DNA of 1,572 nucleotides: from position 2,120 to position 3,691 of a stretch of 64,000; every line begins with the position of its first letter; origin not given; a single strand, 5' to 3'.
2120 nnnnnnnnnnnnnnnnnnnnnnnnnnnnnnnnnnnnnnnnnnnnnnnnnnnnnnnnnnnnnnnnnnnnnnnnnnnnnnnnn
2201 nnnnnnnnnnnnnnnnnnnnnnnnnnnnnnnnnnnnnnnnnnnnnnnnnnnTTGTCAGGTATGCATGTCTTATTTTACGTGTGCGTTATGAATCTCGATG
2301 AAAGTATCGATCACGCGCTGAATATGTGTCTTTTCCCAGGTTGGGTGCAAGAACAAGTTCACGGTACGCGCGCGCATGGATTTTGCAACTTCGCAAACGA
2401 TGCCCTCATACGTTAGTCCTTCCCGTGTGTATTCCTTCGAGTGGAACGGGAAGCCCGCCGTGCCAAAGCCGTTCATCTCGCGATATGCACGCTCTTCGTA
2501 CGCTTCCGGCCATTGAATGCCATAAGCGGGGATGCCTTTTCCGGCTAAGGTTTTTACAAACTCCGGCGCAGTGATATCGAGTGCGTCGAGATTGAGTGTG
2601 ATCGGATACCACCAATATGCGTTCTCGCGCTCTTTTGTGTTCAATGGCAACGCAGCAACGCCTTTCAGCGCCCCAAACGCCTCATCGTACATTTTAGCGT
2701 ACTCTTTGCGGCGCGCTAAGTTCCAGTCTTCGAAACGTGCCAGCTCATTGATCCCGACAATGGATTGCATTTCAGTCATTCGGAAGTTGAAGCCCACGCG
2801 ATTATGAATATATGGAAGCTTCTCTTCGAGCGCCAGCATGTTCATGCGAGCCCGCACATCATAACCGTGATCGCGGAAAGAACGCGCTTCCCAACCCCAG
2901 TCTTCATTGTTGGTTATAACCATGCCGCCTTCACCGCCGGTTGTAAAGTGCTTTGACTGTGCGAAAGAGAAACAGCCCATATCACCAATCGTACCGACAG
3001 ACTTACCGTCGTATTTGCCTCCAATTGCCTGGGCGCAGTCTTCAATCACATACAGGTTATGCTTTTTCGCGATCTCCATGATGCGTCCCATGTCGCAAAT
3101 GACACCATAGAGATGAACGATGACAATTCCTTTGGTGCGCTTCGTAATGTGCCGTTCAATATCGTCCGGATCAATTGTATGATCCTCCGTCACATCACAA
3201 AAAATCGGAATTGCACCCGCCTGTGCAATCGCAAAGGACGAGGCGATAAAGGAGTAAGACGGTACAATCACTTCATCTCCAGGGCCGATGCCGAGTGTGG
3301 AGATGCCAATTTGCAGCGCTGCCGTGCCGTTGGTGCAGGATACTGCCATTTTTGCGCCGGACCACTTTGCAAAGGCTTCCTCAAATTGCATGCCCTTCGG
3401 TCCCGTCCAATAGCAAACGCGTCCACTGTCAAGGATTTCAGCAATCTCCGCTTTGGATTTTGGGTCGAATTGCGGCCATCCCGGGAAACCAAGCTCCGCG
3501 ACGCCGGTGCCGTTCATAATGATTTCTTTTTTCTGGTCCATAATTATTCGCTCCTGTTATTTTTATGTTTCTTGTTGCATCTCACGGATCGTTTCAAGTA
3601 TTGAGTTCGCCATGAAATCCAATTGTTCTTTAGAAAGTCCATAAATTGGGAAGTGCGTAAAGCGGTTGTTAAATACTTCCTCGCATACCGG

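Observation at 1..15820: Glycoside-hydrolase-free locus for catabolism of an N-acetylated amino-glycoside or aminocyclitol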

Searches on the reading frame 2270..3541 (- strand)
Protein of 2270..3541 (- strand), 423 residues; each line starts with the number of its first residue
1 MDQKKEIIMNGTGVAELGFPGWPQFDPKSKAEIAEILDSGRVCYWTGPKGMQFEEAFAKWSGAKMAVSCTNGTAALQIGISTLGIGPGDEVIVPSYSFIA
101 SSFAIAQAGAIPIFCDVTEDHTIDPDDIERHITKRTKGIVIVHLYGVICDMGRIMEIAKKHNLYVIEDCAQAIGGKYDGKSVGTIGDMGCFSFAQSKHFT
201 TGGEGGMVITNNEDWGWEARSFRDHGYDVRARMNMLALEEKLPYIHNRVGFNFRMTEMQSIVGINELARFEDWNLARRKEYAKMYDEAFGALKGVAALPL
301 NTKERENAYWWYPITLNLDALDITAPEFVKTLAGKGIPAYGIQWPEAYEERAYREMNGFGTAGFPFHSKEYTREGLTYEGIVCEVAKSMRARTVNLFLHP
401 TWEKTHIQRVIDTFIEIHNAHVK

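Call 3: search_protein_families(library=pfam, proteins=[window:2270-3541:-])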
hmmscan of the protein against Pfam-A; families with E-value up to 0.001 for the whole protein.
window:2270-3541:- (423 aa): 5 families
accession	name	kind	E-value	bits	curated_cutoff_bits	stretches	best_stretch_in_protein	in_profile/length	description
PF01041.23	DegT_DnrJ_EryC1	-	4.8e-95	319.3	19.8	1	27-355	5-319/360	DegT/DnrJ/EryC1/StrS aminotransferase family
PF00155.27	Aminotran_1_2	-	1.6e-10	41.2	19.7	1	52-170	46-187/361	Aminotransferase class I and II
PF00266.25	Aminotran_5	-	3.1e-08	33.4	21.5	1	53-175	48-182/371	Aminotransferase class-V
PF01212.27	Beta_elim_lyase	-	8.2e-07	29.1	27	1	46-171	30-171/288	Beta-eliminating lyase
PF01053.26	Cys_Met_Meta_PP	-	4.4e-06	25.9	27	1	48-168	52-173/381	Cys/Met metabolism PLP-dependent enzyme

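Call 7: search_protein_families(library=ncbifam, proteins=[window:2270-3541:-], max_evalue=0.01)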
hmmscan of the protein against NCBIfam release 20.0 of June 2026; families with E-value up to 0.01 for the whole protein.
window:2270-3541:- (423 aa): 42 families (the best 25 are shown)
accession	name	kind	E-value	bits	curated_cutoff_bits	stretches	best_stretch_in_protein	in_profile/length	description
TIGR03588.1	PseC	equivalog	8.9e-67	225.6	423.5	1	45-373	27-353/380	UDP-4-amino-4,6-dideoxy-N-acetyl-beta-L-altrosamine transaminase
TIGR04181.1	NHT_00031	hypoth_equivalog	8e-66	222.3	420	1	22-355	5-337/359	LegC family aminotransferase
NF008687.0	PRK11706.1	equivalog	4.4e-56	190.2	375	1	32-314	16-295/375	dTDP-4-amino-4,6-dideoxygalactose transaminase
NF008658.2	PRK11658.1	equivalog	3.3e-53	180.7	631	1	25-356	12-336/379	UDP-4-amino-4-deoxy-L-arabinose aminotransferase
TIGR02379.1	ECA_wecE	subfamily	1.3e-51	175.5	434.85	1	30-314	14-296/376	dTDP-4-amino-4,6-dideoxy-D-glucose transaminase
NF011936.0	PRK15407.1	equivalog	8.9e-50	169.6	423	1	32-337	48-374/440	lipopolysaccharide biosynthesis protein RfbH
TIGR04427.1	PLP_DesI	equivalog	4.7e-44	151.1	650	1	46-354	50-341/390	dTDP-4-dehydro-6-deoxyglucose aminotransferase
NF005816.0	PRK07682.1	equivalog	5.8e-09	35.1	620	1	72-172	99-206/390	aminotransferase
NF004621.0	PRK05957.1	equivalog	5.5e-08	31.9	498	1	85-170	110-201/389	pyridoxal phosphate-dependent aminotransferase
NF006230.0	PRK08363.1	equivalog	2e-07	30.2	534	1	68-170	97-207/398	alanine aminotransferase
NF005744.0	PRK07568.1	subfamily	3.9e-07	29.2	389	1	69-170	93-203/398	pyridoxal phosphate-dependent aminotransferase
NF004650.0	PRK05994.1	equivalog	7.7e-07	28.3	667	1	48-172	63-188/427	O-acetylhomoserine aminocarboxypropyltransferase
TIGR01977.1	am_tr_V_EF2568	hypoth_equivalog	1.1e-06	28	377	1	115-174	117-179/376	cysteine desulfurase family protein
NF002878.0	PRK03321.1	subfamily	1.3e-06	27.4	374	1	52-141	61-151/352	histidinol-phosphate transaminase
NF005817.0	PRK07683.1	equivalog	4.4e-06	25.6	575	1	70-168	95-200/387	aminotransferase A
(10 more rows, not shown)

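Call 12: search_solved_structures(query=window:2270-3541:-, max_evalue=1e-20)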
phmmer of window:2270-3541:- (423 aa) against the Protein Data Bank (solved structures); distinct sequences matched with E-value up to 1e-20: 55.
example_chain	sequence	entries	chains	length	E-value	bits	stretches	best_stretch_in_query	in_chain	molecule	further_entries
7l7x_AAA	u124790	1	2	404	5.5e-71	242.8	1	17-354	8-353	DegT/DnrJ/EryC1/StrS aminotransferase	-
7b0m_AAA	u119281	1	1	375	1.1e-61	212.1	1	28-342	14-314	Sugar aminotransferase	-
3bn1_A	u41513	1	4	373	2.3e-60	207.8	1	23-341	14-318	Perosamine synthetase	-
3dr7_A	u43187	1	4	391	2.7e-60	207.6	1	23-340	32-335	Putative perosamine synthetase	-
3dr4_A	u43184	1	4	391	1.5e-59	205.1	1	23-340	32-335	Putative perosamine synthetase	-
7b0d_A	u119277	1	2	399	8.5e-55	189.5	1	43-291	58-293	Glutamine--scyllo-inositol transaminase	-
5w71_A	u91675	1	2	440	8.7e-54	186.1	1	19-314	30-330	L-glutamine:2-deoxy-scyllo-inosose aminotransferase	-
2c7t_A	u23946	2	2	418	1.1e-53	185.8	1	19-314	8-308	GLUTAMINE-2-DEOXY-SCYLLO-INOSOSE AMINOTRANSFERASE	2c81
5k8b_A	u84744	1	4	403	1.7e-53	185.2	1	20-308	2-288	8-amino-3,8-dideoxy-alpha-D-manno-octulosonate transaminase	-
4lc3_A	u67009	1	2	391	2.7e-52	181.2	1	22-374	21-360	Putative UDP-4-amino-4-deoxy-l-arabinose--oxoglutarate aminotransferase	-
8gyh_B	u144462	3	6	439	3.3e-52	180.9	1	21-367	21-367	DegT/DnrJ/EryC1/StrS family aminotransferase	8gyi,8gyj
7n63_A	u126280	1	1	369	4.8e-51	177.1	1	30-367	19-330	Putative aminotransferase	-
2oga_A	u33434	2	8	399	2.4e-48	168.2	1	27-315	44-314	Transaminase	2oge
5w70_A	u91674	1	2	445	3.2e-48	167.8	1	10-316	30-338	L-glutamine:2-deoxy-scyllo-inosose aminotransferase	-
3frk_A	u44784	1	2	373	1.1e-45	159.4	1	43-369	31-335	QdtB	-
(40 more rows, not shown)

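Call 32: find_encoding_contigs(protein=window:2270-3541:-, flank=10000, max_places=5)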
Protein window:2270-3541:- (423 aa): no gene with exactly this product is on record in the collection.
